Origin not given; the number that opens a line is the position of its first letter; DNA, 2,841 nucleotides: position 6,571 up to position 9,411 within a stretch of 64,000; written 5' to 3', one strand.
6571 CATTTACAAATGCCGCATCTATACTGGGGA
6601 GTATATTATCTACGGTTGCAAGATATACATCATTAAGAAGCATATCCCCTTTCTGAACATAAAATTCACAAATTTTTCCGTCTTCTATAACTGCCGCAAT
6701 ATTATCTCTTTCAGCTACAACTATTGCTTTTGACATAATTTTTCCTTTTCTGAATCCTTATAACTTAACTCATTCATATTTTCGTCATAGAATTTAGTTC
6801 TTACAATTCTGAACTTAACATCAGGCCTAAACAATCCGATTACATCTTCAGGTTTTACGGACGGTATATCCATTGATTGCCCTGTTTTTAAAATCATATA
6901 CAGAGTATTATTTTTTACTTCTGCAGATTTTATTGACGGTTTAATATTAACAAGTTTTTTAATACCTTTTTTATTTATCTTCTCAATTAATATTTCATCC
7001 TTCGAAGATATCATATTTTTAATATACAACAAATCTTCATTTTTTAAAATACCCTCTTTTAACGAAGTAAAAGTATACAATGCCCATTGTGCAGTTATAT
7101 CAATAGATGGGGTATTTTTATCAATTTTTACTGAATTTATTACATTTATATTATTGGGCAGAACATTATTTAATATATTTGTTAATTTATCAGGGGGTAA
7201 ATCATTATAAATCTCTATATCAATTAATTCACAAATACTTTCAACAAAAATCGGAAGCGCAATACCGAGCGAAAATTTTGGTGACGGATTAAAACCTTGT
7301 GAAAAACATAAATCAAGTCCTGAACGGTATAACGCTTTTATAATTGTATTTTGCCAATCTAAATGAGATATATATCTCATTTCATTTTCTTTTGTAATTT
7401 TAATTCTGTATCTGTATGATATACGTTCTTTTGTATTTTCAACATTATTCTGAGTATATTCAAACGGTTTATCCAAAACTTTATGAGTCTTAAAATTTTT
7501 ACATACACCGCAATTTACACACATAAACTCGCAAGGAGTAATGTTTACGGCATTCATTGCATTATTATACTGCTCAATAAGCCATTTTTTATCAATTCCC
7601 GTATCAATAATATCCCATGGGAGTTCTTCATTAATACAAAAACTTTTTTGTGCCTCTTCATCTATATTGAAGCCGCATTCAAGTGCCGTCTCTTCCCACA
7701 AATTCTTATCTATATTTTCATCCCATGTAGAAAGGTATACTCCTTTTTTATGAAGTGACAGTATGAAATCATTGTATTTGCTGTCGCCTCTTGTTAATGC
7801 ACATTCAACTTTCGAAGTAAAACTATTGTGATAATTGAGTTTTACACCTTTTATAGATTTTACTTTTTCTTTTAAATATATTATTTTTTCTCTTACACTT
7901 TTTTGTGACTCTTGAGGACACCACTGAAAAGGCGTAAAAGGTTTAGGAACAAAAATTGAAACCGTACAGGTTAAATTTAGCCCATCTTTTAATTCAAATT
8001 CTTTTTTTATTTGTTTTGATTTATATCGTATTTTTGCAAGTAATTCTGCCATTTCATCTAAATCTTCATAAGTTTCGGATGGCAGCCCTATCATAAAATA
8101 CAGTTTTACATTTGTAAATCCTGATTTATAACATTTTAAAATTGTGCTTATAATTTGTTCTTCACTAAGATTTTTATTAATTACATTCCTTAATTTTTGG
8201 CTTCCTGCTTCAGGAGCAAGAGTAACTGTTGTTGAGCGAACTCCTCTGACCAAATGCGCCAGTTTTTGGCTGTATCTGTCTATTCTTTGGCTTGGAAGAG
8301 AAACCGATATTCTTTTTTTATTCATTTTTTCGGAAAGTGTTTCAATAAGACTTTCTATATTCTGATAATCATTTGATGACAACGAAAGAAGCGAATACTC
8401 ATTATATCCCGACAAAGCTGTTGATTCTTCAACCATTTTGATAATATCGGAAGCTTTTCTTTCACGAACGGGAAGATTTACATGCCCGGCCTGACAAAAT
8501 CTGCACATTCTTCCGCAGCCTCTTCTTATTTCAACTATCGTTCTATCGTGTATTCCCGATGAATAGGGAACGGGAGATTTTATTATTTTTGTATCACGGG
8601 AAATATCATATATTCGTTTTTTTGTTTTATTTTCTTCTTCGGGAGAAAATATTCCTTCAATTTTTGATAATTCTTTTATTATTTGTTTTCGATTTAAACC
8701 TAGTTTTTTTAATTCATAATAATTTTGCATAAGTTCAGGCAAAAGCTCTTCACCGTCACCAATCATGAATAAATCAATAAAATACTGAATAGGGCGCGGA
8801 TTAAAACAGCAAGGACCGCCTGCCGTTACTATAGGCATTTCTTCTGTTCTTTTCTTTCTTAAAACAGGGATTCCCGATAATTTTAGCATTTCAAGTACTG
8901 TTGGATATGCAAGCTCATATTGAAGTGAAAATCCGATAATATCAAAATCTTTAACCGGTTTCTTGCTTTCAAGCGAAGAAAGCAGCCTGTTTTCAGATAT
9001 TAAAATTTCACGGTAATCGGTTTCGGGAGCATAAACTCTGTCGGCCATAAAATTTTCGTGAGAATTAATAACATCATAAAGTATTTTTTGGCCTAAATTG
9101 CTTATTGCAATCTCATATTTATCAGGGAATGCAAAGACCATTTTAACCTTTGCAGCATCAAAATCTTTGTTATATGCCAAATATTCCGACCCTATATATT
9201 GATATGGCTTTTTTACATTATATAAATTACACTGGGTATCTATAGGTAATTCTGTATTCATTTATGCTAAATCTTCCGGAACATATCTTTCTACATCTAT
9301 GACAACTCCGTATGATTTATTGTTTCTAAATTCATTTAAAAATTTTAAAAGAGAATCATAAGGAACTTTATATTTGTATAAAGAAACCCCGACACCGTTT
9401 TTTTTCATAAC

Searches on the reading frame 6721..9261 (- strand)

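Call 10: search_protein_families(library=pfam, proteins=[window:6721-9261:-], max_evalue=0.01)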
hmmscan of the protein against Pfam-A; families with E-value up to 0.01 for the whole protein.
window:6721-9261:- (846 aa): 4 families
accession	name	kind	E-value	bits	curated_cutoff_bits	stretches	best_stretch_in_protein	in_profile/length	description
PF19864.5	Radical_SAM_N2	-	7.2e-55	185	29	1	57-207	1-151/151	Radical SAM proteins, N-terminal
PF10105.14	DUF2344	-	1.7e-40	139.2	23.8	1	617-797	1-172/176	Uncharacterized protein conserved in bacteria (DUF2344)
PF04055.27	Radical_SAM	-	3.7e-20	73.2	29.5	1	244-408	2-166/166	Radical SAM superfamily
PF02310.24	B12-binding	-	0.0051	17.1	32.1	1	104-177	50-120/121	B12 binding domain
